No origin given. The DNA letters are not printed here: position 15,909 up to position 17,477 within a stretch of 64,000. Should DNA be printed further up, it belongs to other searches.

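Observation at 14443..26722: GAF-GGDEF cyclase plus H-box-less sensor ATPase directly upstream of a 3,077-aa membrane-anchored surface protein: a candidate c-di-GMP-linked adhesin module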

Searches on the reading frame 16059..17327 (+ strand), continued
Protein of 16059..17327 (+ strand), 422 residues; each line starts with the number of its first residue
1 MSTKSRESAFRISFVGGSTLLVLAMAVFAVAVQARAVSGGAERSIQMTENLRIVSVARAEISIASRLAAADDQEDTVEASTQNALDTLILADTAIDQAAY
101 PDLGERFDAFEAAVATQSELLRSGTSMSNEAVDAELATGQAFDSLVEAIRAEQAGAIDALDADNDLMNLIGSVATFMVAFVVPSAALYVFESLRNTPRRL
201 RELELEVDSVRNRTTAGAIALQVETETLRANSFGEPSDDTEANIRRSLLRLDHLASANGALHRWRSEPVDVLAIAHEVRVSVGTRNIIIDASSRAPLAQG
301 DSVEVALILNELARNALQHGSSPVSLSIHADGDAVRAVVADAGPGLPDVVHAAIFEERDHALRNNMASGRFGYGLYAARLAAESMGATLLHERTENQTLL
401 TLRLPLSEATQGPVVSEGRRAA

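Call 27: find_related_loci(query=A1, collection=genome_contigs, flank=10000)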
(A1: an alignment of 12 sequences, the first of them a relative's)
Query A1 (422 aa) in genome_contigs; peptide patterns used: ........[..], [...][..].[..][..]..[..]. (x = any residue, [..] = any of these).
134 stretches matched a pattern; 16 encode a relative of the query (tblastn E <= 1e-3); 16 distinct loci.
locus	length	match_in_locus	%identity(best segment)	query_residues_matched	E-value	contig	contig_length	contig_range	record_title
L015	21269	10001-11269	60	3-422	6e-152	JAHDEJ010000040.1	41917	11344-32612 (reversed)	MAG: Acidimicrobiales bacterium isolate MAG-179 RZ_2502, whole genome shotgun sequence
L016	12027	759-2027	60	3-422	1e-150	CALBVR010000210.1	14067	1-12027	MAG: uncultured Acidimicrobiales bacterium isolate L2_Bin_Bin_149_1 genome assembly, contig: c_000000602482, whole genom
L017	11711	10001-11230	44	1-405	6e-100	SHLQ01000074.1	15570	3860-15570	MAG: Acidimicrobiales bacterium isolate MetaBAT.bin.19 NODE_818_length_15570_cov_8.392717, whole genome shotgun sequence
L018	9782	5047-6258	43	5-407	2e-93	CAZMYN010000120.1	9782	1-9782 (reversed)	MAG TPA_asm: uncultured Acidimicrobiales bacterium isolate binchicken_co400_21 genome assembly, contig: NODE_920_length_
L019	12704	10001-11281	43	5-422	2e-89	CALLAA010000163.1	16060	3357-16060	MAG: uncultured Acidimicrobiales bacterium isolate L1_Bin_MAXBIN__035_sub_1 genome assembly, contig: c_000000008093, who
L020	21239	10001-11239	41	5-410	7e-83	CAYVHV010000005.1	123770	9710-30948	MAG TPA_asm: uncultured Acidimicrobiales bacterium isolate SRP114822_co2_99 genome assembly, contig: NODE_63_length_1237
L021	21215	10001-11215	40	4-407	3e-81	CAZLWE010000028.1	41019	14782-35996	MAG TPA_asm: uncultured Acidimicrobiales bacterium isolate binchicken_co385_80 genome assembly, contig: NODE_506_length_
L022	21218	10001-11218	41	2-407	1e-80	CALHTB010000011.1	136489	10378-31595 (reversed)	MAG: uncultured Acidimicrobiales bacterium isolate R2_Bin_MAXBIN__008_sub_1 genome assembly, contig: c_000001922371, who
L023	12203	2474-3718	41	4-417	1e-80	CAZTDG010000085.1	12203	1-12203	MAG TPA_asm: uncultured Acidimicrobiales bacterium isolate SRP114822_co1_81 genome assembly, contig: NODE_1456_length_12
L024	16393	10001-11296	39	1-422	2e-80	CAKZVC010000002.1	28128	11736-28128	MAG: uncultured Acidimicrobiales bacterium isolate L4_Bin_MAXBIN__068_sub_1 genome assembly, contig: c_000000978583, who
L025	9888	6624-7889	39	2-422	3e-77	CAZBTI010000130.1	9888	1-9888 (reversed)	MAG TPA_asm: uncultured Acidimicrobiales bacterium isolate SRP114822_co1_51 genome assembly, contig: NODE_2039_length_98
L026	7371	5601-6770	40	24-407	3e-76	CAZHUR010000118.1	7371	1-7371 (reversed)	MAG TPA_asm: uncultured Acidimicrobiales bacterium isolate SRP114822_co3_62 genome assembly, contig: NODE_1802_length_73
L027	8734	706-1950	39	4-418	3e-75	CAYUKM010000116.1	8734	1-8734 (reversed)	MAG TPA_asm: uncultured Acidimicrobiales bacterium isolate SRP114822_co3_16 genome assembly, contig: NODE_1366_length_87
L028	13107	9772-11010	39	1-412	2e-72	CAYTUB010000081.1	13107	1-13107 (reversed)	MAG TPA_asm: uncultured Acidimicrobiales bacterium isolate binchicken_co258_108 genome assembly, contig: NODE_3214_lengt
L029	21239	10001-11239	39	9-413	4e-70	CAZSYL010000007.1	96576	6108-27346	MAG TPA_asm: uncultured Acidimicrobiales bacterium isolate SRP114822_co2_87 genome assembly, contig: NODE_133_length_965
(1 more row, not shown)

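Call 60: search_solved_structures(query=A1, max_evalue=0.01, show_alignments=2)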
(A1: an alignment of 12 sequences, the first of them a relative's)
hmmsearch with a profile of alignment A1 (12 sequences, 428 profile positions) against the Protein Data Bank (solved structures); distinct sequences matched with E-value up to 0.01: 56.
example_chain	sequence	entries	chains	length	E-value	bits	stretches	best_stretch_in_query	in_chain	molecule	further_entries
9eut_A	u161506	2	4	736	4.2e-10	42.3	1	220-423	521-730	Bacteriophytochrome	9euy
9rcc_A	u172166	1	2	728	1.2e-09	40.8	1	220-419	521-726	Bacteriophytochrome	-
7cch_A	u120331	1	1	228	3.6e-08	35.9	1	269-412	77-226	AdeS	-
7z8n_A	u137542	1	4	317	8.6e-08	34.7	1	296-403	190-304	Histidine kinase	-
3sl2_A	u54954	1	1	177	1.4e-07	34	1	292-419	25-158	Sensor histidine kinase yycG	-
6lgq_C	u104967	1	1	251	2.4e-06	29.9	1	251-416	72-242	Histidine kinase KdpD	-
4biz_A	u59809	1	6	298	3.7e-06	29.3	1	227-389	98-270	SENSOR PROTEIN CPXA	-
4biu_A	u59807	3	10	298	4e-06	29.2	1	227-389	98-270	SENSOR PROTEIN CPXA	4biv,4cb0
4biw_A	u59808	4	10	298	5.3e-06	28.8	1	227-389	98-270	SENSOR PROTEIN CPXA | Sensor histidine kinase CpxA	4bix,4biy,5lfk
6dk8_A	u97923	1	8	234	5.8e-06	28.6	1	262-417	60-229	RetS (Regulator of Exopolysaccharide and Type III Secretion)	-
9m08_C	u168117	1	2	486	7.8e-06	28.2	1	273-417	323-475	histidine kinase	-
9jfj_A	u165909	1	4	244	7.9e-06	28.2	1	268-413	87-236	Sensor histidine kinase ZraS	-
8u4x_A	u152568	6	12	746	8.2e-06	28.1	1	269-400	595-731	histidine kinase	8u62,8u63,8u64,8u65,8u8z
4gcz_A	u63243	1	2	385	8.3e-06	28.1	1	301-419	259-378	Blue-light photoreceptor, Sensor protein fixL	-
8g3a_D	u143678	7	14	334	8.4e-06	28.1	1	301-412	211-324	Sensor protein BceS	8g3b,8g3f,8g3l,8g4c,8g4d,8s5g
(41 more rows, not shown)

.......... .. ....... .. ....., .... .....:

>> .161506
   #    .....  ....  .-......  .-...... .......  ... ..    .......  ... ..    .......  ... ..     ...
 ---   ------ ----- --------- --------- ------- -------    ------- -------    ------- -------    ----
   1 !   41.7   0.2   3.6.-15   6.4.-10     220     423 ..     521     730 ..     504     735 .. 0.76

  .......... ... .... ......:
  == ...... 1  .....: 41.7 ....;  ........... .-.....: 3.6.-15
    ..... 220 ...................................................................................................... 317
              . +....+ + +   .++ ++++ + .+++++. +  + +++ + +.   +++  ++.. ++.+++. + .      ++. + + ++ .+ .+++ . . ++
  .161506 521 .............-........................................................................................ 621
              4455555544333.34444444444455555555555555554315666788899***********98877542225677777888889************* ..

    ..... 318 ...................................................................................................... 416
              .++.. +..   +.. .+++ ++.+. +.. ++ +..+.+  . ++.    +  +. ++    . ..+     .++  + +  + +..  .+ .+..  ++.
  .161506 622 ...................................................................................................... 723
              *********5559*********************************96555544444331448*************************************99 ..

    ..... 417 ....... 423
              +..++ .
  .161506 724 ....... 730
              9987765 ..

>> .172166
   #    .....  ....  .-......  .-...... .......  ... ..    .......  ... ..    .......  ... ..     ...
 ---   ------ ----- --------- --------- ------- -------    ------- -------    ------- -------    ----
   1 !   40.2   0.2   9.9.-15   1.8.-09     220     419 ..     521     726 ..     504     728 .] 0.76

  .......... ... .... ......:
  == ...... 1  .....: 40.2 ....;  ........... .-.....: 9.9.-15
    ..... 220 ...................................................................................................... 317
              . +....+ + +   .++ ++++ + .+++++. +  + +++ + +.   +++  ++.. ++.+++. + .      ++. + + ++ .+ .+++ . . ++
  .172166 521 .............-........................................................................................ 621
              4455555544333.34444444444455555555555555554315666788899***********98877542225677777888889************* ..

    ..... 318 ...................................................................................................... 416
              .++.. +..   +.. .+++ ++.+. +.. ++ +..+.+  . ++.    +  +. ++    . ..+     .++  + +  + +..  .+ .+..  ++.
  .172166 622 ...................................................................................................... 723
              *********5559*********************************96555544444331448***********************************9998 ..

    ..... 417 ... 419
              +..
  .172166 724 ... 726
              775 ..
